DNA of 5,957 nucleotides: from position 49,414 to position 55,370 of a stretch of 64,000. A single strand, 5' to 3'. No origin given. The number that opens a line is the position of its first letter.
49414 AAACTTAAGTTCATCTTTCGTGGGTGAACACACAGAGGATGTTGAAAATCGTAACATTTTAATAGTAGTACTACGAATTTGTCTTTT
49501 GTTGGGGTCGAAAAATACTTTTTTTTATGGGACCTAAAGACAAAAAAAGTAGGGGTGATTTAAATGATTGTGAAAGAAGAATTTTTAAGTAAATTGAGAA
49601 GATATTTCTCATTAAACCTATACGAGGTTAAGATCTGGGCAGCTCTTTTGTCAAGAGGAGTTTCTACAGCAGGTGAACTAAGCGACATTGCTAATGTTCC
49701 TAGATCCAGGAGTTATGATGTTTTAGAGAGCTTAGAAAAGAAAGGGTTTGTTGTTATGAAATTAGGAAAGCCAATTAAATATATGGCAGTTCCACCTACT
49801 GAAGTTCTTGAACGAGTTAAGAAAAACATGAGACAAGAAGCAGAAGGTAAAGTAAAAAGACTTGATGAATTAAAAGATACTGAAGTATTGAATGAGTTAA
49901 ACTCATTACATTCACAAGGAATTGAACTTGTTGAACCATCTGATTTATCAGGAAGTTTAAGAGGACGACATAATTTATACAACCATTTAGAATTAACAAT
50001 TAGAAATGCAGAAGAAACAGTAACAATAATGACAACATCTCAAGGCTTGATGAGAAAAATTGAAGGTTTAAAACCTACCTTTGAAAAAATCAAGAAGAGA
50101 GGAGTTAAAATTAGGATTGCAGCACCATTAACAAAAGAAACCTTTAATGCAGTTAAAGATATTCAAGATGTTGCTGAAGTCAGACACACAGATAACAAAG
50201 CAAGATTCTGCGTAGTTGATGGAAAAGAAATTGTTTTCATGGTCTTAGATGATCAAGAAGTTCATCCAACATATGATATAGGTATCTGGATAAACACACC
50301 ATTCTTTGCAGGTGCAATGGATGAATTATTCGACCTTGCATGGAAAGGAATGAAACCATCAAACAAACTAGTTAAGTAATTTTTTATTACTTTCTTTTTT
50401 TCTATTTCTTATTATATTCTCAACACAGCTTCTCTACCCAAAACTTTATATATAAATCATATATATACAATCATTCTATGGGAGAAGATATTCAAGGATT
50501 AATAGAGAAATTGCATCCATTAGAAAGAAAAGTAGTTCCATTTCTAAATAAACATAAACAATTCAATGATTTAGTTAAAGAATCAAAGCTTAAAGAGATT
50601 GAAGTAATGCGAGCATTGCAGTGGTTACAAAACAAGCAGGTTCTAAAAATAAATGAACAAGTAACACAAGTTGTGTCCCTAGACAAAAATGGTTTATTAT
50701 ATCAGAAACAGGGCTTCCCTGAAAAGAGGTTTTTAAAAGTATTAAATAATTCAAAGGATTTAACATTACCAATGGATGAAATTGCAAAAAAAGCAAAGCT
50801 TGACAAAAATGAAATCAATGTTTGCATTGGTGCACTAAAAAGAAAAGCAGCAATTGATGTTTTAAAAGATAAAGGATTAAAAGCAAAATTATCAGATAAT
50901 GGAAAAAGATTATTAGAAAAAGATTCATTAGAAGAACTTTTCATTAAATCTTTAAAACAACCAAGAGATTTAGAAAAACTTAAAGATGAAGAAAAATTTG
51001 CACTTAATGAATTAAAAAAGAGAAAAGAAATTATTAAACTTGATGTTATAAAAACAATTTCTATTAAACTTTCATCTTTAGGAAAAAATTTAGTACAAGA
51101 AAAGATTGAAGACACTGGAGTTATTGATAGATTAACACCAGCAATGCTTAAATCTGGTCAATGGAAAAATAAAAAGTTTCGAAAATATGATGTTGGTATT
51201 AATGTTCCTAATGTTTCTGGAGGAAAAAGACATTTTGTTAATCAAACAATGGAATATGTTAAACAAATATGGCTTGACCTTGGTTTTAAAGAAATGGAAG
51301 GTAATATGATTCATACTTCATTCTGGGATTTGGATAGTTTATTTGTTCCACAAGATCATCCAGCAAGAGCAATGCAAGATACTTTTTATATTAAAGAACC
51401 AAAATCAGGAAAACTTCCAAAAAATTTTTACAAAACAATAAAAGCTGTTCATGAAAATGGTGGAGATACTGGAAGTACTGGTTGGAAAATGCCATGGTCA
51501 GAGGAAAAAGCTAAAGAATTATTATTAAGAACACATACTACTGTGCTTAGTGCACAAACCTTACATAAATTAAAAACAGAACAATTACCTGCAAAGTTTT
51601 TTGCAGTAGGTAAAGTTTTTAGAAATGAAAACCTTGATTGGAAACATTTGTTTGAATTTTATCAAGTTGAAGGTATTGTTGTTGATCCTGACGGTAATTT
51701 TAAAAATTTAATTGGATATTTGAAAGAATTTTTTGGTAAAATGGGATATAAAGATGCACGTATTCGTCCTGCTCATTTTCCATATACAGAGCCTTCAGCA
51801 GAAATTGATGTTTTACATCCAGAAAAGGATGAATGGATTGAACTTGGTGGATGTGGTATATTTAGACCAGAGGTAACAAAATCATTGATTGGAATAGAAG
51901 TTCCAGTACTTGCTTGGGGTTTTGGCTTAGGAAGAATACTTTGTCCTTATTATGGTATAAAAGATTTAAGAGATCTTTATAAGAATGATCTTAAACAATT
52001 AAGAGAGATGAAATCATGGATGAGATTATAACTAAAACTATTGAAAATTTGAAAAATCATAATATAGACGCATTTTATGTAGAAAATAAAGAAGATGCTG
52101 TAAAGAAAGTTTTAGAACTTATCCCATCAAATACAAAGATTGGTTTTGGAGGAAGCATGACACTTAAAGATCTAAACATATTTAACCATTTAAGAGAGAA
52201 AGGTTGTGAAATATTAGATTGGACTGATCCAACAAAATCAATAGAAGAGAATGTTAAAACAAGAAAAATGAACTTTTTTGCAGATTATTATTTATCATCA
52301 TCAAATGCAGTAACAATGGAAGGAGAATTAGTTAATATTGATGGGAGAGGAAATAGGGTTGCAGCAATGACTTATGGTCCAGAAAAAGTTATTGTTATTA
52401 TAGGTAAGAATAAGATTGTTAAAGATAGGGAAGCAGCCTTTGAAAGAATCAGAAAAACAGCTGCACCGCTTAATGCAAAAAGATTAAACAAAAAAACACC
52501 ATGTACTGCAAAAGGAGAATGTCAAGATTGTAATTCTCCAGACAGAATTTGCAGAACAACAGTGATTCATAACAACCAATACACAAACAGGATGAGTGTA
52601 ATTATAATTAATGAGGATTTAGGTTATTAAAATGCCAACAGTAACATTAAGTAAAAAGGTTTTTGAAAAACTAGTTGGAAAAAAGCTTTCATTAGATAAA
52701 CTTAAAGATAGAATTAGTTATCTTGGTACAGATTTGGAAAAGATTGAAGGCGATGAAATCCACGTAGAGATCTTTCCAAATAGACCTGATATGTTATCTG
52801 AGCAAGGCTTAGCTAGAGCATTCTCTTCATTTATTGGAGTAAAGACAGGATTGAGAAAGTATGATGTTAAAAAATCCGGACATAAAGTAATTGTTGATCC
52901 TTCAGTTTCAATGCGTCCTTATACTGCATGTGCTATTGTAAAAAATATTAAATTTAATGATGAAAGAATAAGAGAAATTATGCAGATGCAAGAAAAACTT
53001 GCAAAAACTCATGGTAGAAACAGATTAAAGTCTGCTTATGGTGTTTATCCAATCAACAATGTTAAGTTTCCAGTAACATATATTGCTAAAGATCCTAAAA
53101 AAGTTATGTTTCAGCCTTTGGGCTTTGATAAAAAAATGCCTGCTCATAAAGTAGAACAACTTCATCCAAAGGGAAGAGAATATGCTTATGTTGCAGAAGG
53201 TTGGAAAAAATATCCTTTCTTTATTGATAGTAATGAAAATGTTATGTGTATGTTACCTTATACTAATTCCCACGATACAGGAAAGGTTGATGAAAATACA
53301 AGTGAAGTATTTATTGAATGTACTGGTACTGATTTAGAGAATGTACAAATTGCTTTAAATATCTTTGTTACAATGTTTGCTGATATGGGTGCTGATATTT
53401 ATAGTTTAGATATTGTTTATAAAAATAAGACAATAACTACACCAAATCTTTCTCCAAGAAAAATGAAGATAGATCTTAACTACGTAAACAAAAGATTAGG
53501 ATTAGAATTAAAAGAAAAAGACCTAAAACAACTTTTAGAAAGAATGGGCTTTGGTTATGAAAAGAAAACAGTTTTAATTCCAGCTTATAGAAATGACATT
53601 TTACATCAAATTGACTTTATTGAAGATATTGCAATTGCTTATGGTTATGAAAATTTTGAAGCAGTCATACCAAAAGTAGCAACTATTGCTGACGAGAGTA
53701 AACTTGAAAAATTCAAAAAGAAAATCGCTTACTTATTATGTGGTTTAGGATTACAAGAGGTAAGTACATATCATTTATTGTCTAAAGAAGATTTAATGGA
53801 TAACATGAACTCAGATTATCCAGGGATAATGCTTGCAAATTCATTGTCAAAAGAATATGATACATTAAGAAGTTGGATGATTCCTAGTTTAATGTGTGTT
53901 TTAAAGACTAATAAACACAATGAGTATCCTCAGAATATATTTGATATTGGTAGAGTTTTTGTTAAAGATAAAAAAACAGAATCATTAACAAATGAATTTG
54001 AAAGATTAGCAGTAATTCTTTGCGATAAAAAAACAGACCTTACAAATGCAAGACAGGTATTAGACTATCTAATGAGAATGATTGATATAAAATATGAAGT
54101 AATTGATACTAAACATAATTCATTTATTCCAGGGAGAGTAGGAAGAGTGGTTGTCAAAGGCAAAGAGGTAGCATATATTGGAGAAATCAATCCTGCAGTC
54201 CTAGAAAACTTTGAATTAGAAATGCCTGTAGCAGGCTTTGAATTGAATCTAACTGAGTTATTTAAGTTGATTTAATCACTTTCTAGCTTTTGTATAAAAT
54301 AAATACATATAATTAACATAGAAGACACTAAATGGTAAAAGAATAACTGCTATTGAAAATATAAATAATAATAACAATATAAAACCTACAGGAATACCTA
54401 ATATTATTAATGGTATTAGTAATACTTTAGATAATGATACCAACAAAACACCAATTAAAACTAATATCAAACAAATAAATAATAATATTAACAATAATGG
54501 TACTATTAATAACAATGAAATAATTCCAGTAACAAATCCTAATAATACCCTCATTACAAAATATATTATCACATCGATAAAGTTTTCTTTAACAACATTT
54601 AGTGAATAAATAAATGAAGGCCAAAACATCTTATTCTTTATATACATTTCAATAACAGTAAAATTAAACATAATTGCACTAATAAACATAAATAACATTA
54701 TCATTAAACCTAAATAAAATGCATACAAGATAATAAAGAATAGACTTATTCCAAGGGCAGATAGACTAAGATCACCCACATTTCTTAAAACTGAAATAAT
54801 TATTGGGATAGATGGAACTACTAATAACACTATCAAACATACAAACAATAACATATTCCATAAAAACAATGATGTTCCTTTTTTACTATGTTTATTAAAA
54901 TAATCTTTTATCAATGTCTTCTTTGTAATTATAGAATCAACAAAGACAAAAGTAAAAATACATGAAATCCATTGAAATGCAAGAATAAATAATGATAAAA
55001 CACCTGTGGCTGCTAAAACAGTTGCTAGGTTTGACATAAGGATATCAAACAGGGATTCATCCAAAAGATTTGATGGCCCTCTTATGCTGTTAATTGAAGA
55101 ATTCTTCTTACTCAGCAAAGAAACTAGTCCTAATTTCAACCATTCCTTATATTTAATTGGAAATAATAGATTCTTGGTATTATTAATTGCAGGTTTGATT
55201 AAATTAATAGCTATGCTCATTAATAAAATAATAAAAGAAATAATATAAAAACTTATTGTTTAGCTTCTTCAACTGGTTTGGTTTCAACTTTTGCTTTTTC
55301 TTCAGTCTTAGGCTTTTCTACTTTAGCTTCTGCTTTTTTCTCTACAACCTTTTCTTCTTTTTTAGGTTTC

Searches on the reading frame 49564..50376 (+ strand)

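Call 72: search_protein_families(library=pfam, proteins=[window:49564-50376:+], max_evalue=0.00001)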
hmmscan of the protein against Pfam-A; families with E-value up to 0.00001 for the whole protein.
window:49564-50376:+ (271 aa): 1 family
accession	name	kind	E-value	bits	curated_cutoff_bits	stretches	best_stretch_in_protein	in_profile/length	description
PF01978.25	TrmB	-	1.1e-18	67.3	25.6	1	15-78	4-67/68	Sugar-specific transcriptional regulator TrmB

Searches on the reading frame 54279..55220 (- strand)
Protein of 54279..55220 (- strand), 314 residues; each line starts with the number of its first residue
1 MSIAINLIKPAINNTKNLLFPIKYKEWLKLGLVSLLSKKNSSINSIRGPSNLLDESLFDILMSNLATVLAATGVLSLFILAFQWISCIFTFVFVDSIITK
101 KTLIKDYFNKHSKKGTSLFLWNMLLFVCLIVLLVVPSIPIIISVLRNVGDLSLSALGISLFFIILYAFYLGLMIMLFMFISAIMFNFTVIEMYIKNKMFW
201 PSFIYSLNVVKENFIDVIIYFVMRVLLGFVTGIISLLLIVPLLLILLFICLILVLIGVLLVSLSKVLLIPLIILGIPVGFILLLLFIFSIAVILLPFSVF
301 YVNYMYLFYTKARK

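Call 72: search_protein_families(library=pfam, proteins=[window:54279-55220:-], max_evalue=0.00001)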
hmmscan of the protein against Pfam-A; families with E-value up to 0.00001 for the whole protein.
window:54279-55220:- (314 aa): 1 family
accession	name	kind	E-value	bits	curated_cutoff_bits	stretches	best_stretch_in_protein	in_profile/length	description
PF24400.1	DUF7544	-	1.8e-34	119.8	27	1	4-308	3-291/302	Family of unknown function (DUF7544)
